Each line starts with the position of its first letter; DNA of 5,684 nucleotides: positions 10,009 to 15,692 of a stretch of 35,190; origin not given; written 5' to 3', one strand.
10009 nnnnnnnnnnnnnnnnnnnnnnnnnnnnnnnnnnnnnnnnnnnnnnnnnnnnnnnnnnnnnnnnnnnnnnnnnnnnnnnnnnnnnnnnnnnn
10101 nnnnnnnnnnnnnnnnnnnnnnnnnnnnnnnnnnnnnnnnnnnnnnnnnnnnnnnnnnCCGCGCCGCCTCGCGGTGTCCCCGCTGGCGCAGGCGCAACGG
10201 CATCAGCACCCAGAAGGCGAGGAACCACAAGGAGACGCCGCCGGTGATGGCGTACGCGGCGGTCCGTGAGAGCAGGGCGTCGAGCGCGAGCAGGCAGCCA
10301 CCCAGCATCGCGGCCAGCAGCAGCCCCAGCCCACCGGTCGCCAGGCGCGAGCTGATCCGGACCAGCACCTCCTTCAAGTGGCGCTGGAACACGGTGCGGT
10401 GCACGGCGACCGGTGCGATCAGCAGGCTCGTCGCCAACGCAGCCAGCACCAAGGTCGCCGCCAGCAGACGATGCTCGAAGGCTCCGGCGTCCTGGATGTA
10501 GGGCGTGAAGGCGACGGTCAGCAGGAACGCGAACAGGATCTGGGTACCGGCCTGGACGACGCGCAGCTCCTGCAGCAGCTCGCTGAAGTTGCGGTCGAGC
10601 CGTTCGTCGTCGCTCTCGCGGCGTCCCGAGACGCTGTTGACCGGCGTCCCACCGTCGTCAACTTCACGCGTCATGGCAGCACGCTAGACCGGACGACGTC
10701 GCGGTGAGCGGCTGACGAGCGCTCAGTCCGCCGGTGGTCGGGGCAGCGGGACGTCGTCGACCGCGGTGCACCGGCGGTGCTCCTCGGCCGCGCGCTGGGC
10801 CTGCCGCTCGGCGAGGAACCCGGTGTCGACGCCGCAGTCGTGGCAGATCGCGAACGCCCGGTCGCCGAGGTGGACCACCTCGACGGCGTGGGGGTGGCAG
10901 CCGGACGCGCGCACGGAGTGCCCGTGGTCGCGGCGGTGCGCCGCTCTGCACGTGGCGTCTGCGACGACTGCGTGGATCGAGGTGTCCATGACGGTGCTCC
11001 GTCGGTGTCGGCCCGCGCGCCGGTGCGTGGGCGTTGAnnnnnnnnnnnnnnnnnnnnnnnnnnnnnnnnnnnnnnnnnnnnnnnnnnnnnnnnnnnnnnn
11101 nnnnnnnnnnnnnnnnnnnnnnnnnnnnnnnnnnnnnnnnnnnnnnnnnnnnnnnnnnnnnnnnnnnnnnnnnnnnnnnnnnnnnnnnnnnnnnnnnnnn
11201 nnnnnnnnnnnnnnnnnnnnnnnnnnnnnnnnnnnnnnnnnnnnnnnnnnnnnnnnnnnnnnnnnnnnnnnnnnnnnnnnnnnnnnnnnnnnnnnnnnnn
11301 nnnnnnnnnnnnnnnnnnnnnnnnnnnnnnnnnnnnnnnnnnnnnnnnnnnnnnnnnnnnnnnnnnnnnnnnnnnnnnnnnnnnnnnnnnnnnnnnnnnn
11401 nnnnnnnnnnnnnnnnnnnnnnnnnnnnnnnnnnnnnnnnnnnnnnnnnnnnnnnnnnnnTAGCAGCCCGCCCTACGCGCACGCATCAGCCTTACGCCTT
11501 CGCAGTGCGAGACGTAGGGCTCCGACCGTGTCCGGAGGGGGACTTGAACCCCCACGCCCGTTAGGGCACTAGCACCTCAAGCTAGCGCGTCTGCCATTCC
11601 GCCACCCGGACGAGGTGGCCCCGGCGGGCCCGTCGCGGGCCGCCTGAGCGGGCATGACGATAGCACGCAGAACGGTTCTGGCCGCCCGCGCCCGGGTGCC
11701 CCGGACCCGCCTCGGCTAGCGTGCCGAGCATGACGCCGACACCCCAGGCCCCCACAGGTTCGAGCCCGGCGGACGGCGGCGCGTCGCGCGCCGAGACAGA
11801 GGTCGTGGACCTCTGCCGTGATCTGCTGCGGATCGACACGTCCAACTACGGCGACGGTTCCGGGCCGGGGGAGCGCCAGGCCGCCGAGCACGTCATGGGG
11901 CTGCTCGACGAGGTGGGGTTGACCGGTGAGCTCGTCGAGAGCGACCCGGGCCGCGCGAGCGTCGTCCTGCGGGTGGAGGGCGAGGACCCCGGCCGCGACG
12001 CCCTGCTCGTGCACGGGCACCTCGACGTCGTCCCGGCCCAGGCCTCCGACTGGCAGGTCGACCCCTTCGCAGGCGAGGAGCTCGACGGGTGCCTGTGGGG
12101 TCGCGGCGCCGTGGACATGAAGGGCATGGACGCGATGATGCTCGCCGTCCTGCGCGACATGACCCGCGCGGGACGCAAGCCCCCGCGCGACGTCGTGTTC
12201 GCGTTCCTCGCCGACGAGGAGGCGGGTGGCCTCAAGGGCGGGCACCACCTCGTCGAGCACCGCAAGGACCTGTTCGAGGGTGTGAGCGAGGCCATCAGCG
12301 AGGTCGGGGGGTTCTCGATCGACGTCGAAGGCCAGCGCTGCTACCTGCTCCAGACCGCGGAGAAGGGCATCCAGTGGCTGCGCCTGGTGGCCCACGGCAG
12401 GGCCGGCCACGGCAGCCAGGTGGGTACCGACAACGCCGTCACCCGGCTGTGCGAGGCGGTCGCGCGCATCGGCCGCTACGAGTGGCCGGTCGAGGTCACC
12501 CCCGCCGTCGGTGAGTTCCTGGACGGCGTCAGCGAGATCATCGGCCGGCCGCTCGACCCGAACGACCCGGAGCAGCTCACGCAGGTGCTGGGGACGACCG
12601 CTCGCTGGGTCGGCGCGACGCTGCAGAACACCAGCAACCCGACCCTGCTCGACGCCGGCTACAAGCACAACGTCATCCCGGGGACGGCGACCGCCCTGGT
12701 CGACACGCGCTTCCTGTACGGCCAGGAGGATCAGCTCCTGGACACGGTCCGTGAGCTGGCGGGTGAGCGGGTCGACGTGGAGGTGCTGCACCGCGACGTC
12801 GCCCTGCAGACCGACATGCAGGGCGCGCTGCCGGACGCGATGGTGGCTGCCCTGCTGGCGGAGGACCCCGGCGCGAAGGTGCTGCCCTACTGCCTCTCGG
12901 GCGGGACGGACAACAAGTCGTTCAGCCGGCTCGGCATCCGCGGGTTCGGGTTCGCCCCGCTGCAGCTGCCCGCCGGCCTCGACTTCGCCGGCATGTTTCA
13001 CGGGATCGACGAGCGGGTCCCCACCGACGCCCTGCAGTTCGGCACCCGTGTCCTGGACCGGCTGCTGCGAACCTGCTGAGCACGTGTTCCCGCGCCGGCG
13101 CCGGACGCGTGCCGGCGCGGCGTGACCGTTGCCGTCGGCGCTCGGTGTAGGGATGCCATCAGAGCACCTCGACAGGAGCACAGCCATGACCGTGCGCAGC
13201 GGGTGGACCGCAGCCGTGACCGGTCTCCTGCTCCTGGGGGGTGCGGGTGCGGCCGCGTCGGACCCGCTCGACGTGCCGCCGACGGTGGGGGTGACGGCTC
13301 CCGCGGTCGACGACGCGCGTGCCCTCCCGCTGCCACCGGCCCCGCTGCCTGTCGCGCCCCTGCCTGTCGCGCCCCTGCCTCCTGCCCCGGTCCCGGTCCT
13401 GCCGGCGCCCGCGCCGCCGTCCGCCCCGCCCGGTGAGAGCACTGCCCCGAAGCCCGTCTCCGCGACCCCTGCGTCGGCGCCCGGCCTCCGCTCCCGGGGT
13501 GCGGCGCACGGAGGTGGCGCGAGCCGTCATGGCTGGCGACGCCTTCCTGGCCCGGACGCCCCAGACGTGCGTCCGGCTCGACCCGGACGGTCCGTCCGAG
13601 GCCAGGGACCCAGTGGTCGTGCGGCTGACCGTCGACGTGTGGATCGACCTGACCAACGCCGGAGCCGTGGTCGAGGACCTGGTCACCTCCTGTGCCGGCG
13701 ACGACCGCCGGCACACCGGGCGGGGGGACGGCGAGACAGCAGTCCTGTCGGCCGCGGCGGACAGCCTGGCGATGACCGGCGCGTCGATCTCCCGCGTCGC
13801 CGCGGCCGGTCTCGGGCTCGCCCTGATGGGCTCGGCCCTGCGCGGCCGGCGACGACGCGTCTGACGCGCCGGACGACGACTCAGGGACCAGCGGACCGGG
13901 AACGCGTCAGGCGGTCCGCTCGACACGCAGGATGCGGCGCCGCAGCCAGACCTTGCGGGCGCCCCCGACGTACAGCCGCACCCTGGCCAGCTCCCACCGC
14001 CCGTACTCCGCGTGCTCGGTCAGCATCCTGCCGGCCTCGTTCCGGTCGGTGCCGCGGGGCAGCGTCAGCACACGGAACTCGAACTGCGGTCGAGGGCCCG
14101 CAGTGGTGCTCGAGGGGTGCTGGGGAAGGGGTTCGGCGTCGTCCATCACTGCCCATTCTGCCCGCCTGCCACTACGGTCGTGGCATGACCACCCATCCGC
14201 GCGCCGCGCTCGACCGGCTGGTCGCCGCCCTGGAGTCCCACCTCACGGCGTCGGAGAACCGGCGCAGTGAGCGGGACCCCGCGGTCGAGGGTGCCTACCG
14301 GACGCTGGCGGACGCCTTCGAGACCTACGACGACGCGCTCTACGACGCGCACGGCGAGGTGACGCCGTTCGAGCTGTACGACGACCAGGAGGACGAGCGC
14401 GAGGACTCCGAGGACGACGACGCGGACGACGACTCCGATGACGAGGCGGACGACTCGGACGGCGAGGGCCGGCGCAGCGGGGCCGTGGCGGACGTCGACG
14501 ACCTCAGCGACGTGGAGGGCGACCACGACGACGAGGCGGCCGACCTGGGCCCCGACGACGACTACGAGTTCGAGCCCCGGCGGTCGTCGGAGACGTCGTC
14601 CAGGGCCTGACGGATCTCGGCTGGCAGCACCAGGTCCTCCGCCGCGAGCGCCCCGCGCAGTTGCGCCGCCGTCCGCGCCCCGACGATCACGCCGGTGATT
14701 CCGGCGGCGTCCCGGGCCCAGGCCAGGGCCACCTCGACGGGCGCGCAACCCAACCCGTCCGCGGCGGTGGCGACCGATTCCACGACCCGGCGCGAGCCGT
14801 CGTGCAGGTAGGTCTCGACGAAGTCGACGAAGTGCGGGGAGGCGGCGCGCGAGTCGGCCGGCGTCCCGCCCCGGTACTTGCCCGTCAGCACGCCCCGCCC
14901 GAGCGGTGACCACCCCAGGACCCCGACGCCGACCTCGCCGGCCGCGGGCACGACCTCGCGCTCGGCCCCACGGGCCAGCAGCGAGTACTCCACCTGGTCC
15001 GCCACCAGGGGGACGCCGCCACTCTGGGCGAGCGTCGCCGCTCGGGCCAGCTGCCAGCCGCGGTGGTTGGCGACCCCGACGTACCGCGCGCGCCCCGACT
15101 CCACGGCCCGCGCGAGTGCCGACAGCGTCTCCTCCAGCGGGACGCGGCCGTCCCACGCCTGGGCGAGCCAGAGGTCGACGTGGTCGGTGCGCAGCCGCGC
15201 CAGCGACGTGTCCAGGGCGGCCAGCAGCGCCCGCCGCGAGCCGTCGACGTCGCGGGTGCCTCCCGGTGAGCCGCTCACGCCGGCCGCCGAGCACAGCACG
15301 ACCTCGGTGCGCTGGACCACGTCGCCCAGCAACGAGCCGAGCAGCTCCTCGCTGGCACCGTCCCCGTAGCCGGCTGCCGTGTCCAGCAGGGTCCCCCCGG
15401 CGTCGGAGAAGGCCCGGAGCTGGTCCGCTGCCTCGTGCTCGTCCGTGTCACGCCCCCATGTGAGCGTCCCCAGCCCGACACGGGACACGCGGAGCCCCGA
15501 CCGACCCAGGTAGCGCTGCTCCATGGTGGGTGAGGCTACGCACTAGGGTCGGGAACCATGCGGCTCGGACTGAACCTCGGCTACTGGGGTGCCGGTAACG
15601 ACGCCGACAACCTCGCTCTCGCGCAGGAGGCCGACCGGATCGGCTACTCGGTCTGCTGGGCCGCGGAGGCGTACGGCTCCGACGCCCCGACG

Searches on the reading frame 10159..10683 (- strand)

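Call 91: search_protein_families(library=pfam, proteins=[window:10159-10683:-], max_evalue=0.00001)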
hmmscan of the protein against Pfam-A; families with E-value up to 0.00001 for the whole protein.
window:10159-10683:- (175 aa): 1 family
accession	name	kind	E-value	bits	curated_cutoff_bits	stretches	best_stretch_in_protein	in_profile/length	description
PF19853.4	DUF6328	-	6.2e-47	159.7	26.3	1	22-162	1-142/142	Family of unknown function (DUF6328)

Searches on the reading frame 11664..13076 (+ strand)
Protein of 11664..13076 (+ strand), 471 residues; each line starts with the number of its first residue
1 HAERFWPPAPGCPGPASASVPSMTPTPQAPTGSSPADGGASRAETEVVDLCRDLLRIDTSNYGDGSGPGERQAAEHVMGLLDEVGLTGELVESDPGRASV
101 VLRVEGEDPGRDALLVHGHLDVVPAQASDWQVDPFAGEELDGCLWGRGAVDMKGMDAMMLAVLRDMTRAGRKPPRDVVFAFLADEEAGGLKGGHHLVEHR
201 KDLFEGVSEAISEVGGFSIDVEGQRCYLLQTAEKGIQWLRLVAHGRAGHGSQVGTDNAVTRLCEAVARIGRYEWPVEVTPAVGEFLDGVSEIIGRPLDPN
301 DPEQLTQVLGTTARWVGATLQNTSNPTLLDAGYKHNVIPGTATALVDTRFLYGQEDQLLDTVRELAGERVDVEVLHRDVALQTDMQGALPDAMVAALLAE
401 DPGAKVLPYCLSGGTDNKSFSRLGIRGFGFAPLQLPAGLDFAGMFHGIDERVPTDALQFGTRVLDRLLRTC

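Call 91: search_protein_families(library=pfam, proteins=[window:11664-13076:+], max_evalue=0.00001)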
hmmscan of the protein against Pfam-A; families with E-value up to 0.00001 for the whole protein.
window:11664-13076:+ (471 aa): 3 families
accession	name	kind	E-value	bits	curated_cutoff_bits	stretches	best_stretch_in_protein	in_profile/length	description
PF01546.33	Peptidase_M20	-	7e-30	104.9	24.6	1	115-469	1-205/206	Peptidase family M20/M25/M40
PF04389.22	Peptidase_M28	-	3.6e-12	46.9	21.3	1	100-199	2-80/193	Peptidase family M28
PF07687.19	M20_dimer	-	4.5e-12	46.3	21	1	231-368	1-101/107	Peptidase dimerisation domain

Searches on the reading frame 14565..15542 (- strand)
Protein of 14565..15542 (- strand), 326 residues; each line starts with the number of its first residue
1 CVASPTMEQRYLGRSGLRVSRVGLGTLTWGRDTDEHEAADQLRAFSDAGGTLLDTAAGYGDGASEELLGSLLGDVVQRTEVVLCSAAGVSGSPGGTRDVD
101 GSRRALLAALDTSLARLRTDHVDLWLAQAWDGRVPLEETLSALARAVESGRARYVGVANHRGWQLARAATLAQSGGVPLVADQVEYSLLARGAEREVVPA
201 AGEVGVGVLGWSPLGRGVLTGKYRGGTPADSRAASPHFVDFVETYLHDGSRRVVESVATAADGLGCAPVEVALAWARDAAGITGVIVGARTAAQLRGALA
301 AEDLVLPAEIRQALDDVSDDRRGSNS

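Call 92: search_protein_families(library=pfam, proteins=[window:14565-15542:-], max_evalue=0.00001)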
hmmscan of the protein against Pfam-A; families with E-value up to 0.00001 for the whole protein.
window:14565-15542:- (326 aa): 1 family
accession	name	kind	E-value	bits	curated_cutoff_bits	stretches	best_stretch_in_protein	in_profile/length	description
PF00248.27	Aldo_ket_red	-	4.1e-56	190.6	24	1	22-317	2-289/291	Aldo/keto reductase family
